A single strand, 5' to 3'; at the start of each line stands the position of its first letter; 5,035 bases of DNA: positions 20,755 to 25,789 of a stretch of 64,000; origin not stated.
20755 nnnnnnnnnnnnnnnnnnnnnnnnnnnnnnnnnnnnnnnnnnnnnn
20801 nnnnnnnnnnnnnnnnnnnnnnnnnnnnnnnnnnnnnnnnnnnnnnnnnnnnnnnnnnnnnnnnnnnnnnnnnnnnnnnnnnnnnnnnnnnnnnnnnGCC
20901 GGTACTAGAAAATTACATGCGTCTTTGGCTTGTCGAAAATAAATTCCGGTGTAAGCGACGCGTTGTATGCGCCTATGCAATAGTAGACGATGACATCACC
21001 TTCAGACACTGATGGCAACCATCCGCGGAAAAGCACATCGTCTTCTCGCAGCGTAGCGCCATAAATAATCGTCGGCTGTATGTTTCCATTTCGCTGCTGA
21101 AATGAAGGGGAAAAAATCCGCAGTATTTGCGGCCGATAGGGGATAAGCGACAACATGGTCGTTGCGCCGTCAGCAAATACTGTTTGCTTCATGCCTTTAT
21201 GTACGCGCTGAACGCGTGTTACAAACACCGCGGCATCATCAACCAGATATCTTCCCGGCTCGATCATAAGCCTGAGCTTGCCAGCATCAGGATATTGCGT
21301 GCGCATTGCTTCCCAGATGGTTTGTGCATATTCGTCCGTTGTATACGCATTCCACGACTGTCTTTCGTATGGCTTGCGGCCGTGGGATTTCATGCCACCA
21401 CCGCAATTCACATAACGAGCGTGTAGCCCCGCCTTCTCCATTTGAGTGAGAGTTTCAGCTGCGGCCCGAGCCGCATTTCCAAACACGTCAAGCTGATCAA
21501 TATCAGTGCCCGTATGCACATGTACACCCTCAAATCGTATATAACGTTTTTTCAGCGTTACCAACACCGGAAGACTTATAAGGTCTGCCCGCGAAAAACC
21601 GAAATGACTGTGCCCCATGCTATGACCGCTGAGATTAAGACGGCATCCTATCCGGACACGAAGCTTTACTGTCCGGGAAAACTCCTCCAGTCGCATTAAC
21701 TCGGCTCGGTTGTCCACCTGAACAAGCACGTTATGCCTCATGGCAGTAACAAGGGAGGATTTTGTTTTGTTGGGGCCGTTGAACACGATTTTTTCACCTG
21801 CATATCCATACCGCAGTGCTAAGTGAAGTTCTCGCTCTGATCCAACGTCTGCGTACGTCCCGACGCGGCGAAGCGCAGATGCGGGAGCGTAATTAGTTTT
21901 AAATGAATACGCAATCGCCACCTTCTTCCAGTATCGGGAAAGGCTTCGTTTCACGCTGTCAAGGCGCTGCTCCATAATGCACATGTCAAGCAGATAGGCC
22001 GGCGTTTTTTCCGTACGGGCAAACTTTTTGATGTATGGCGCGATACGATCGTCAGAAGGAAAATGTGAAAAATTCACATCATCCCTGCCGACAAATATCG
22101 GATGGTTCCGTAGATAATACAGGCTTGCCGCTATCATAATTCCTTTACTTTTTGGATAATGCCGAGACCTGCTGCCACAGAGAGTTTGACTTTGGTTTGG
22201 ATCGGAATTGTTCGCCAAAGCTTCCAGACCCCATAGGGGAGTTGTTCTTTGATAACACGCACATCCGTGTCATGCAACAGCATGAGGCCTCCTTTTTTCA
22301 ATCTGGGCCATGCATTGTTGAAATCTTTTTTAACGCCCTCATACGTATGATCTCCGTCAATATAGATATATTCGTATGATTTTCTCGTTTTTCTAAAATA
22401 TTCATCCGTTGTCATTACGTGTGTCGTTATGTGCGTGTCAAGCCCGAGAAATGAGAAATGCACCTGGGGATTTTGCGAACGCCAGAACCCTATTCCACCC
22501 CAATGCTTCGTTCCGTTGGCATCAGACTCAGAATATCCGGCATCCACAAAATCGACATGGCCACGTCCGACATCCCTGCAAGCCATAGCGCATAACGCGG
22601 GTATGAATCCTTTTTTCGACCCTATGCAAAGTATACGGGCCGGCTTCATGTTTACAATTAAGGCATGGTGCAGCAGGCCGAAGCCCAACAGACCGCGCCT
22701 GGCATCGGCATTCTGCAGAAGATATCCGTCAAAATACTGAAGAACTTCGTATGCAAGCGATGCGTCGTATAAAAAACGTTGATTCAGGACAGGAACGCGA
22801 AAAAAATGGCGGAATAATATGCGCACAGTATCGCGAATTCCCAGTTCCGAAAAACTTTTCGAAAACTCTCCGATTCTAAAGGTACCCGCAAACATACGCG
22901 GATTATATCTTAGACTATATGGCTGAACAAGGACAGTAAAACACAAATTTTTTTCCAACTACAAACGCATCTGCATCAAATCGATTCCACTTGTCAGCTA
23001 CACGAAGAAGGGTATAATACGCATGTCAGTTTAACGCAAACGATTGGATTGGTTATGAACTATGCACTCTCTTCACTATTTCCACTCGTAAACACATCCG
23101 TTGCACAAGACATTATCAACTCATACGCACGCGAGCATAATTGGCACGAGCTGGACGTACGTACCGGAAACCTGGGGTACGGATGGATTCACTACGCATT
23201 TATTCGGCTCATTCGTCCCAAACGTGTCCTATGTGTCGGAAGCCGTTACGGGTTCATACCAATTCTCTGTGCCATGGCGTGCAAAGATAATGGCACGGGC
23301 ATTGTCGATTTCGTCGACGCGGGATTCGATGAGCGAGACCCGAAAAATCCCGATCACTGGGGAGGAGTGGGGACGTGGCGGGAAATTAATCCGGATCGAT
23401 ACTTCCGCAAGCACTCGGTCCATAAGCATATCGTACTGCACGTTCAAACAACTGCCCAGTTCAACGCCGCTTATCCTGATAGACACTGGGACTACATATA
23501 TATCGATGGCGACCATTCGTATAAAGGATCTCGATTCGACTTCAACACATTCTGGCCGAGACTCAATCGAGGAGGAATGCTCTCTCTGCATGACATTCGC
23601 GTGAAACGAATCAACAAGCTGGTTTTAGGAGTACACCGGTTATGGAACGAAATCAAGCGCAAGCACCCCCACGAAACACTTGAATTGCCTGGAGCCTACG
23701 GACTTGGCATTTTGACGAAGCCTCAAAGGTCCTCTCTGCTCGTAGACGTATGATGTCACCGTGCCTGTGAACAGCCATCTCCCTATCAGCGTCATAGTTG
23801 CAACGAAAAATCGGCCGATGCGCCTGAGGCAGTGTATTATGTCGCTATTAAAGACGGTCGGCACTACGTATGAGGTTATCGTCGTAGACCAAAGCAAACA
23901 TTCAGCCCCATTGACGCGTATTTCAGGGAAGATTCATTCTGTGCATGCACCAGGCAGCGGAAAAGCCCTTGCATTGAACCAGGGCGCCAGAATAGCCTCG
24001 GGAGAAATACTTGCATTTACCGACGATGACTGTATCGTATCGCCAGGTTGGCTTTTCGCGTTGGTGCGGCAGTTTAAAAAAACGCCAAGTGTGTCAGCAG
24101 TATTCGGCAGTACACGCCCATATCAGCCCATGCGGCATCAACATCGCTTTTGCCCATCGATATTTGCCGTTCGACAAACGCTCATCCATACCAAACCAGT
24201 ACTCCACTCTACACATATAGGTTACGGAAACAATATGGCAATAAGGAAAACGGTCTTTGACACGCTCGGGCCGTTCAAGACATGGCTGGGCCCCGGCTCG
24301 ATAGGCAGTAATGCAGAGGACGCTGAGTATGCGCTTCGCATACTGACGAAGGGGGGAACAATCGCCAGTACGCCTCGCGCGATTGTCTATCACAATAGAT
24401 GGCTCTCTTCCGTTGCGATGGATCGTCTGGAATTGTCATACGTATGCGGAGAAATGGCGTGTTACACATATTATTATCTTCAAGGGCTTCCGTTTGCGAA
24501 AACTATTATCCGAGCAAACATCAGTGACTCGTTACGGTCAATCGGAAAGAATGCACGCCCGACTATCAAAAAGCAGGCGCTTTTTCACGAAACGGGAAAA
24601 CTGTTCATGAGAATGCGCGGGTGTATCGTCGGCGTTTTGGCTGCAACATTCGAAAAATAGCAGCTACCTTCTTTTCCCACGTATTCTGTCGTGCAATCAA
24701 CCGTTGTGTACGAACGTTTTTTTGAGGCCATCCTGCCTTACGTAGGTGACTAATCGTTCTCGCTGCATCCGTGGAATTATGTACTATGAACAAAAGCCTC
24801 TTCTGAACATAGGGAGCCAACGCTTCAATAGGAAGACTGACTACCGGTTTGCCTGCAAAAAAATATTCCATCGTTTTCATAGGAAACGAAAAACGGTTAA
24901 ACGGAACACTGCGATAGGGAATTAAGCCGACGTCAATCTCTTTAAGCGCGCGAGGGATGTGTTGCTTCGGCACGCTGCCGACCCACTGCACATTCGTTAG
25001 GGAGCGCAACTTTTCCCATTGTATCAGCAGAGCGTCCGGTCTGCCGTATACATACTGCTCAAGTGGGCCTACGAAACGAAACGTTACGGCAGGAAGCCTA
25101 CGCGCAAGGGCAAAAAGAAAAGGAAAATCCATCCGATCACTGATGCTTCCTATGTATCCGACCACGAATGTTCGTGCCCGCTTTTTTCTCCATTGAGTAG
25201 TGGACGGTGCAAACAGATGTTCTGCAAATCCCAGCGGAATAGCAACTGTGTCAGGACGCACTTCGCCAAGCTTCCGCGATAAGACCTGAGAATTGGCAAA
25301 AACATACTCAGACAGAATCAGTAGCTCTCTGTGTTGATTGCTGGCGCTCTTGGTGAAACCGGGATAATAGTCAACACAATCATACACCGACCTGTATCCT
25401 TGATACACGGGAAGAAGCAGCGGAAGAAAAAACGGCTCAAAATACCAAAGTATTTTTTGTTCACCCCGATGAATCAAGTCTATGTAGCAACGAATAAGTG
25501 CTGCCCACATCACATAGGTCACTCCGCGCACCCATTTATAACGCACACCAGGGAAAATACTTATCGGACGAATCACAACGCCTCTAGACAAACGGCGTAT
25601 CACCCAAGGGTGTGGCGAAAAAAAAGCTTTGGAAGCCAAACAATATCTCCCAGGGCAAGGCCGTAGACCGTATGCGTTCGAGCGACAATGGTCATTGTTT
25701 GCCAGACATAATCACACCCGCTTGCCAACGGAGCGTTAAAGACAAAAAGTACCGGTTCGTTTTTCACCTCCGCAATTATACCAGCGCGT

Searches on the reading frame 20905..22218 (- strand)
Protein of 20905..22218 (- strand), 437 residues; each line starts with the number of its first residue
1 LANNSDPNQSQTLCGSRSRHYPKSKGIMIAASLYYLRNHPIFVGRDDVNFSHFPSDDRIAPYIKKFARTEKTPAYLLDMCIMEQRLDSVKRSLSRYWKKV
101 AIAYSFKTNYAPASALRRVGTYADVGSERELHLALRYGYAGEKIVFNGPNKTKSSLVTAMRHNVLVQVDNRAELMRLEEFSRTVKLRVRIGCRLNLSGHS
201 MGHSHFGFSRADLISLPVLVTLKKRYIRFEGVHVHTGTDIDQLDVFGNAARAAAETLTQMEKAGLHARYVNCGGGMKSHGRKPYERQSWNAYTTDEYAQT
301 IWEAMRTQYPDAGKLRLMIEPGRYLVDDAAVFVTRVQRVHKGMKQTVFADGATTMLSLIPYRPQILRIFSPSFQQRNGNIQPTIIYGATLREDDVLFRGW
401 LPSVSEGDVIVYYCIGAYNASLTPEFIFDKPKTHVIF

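Call 3: search_protein_families(library=pfam, proteins=[window:20905-22218:-], max_evalue=0.01)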
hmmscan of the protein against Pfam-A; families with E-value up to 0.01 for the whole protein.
window:20905-22218:- (437 aa): 2 families
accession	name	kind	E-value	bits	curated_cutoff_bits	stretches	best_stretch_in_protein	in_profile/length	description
PF02784.22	Orn_Arg_deC_N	-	5.7e-32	111.5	23.4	1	87-326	9-246/247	Pyridoxal-dependent decarboxylase, pyridoxal binding domain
PF00278.28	Orn_DAP_Arg_deC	-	0.0008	20.1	23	1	324-416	2-95/95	Pyridoxal-dependent decarboxylase, C-terminal sheet domain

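Call 7: search_protein_families(library=ncbifam, proteins=[window:20905-22218:-], max_evalue=0.001)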
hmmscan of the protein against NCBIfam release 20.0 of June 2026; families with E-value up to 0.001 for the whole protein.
window:20905-22218:- (437 aa): 7 families
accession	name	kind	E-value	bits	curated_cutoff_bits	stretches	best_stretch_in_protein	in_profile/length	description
TIGR01048.1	lysA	equivalog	2.8e-46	157.9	297.9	1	64-425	17-383/417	diaminopimelate decarboxylase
TIGR03099.1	dCO2ase_PEP1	hypoth_equivalog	6.5e-33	114.4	478.45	1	67-433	20-393/398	pyridoxal-dependent decarboxylase, exosortase A system-associated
NF041039.1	FslC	exception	1.5e-32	112.9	500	1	68-433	24-400/418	rhizoferrin biosystnesis N-citrylornithine decarboxylase FslC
NF052544.1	OrLyDeCDokD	equivalog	7.2e-24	84.2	700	1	64-338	34-321/461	ornithine/lysine decarboxylase DokD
NF003763.0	PRK05354.1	equivalog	1.2e-19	70.4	369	1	124-346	128-366/636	biosynthetic arginine decarboxylase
TIGR01273.1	speA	equivalog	3.2e-19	68.9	624.1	1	124-345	120-357/624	arginine decarboxylase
NF006515.0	PRK08961.1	equivalog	6e-19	67.5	802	1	70-426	501-848/861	bifunctional aspartate kinase/diaminopimelate decarboxylase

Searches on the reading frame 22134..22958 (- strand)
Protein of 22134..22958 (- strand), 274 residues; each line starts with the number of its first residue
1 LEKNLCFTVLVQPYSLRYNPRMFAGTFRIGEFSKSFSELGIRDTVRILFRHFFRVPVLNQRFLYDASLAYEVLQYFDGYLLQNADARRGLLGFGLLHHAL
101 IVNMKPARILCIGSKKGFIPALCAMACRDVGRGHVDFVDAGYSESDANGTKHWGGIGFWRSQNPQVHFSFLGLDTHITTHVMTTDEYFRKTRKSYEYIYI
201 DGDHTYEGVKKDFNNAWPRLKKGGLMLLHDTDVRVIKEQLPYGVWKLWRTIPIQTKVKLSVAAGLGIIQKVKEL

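Call 5: search_protein_families(library=pfam, proteins=[window:22134-22958:-], max_evalue=0.001)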
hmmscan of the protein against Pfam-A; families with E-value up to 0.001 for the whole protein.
window:22134-22958:- (274 aa): 1 family
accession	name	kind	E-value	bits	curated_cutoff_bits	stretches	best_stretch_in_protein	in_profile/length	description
PF13578.12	Methyltransf_24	-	5.4e-18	66.2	26.3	1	112-231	3-105/105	Methyltransferase domain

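Call 78: search_protein_families(library=ncbifam, proteins=[window:22134-22958:-], max_evalue=0.00001)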
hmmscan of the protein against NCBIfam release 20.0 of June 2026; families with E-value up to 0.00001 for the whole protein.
window:22134-22958:- (274 aa): 0 families

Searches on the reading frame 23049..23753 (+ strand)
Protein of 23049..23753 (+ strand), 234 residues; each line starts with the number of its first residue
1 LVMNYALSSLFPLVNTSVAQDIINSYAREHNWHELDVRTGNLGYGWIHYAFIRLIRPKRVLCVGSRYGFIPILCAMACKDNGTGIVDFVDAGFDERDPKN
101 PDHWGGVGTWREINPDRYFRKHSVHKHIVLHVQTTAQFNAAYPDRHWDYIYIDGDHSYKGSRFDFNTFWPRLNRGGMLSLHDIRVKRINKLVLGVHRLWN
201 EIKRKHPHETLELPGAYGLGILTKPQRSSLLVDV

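Call 5: search_protein_families(library=pfam, proteins=[window:23049-23753:+], max_evalue=0.001)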
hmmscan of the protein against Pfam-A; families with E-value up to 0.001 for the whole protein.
window:23049-23753:+ (234 aa): 1 family
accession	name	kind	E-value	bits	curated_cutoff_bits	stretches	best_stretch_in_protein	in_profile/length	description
PF13578.12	Methyltransf_24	-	1.9e-15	58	26.3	1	63-183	3-105/105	Methyltransferase domain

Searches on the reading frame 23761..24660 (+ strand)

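Call 5: search_protein_families(library=pfam, proteins=[window:23761-24660:+], max_evalue=0.001)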
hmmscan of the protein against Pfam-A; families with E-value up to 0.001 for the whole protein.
window:23761-24660:+ (299 aa): 5 families
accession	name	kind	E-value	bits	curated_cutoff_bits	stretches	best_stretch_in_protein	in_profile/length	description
PF00535.33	Glycos_transf_2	-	6.8e-22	78.6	23.3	1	10-169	1-167/168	Glycosyl transferase family 2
PF13641.12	Glyco_tranf_2_3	-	2.5e-13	51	27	1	9-213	3-213/230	Glycosyltransferase like family 2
PF10111.15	Glyco_tranf_2_2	-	1e-06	28.9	27.3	1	37-213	30-218/276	Glycosyltransferase like family 2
PF13632.12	Glyco_trans_2_3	-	1.9e-05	25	27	1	87-254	5-168/198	Glycosyl transferase family group 2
PF13506.12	Glyco_transf_21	-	2.5e-05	24.3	21.7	1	66-209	16-152/174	Glycosyl transferase family 21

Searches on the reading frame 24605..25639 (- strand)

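Call 5: search_protein_families(library=pfam, proteins=[window:24605-25639:-], max_evalue=0.001)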
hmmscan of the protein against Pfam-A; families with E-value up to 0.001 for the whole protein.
window:24605-25639:- (344 aa): 3 families
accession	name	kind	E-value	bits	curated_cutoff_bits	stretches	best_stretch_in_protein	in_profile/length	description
PF13692.12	Glyco_trans_1_4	-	1.1e-09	39.1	27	1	159-299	3-139/142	Glycosyl transferases group 1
PF13524.12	Glyco_trans_1_2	-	2.1e-06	28.2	25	1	175-301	5-113/144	Glycosyl transferase-like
PF00534.26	Glycos_transf_1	-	5.3e-05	23.3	26.4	1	158-297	16-153/172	Glycosyl transferases group 1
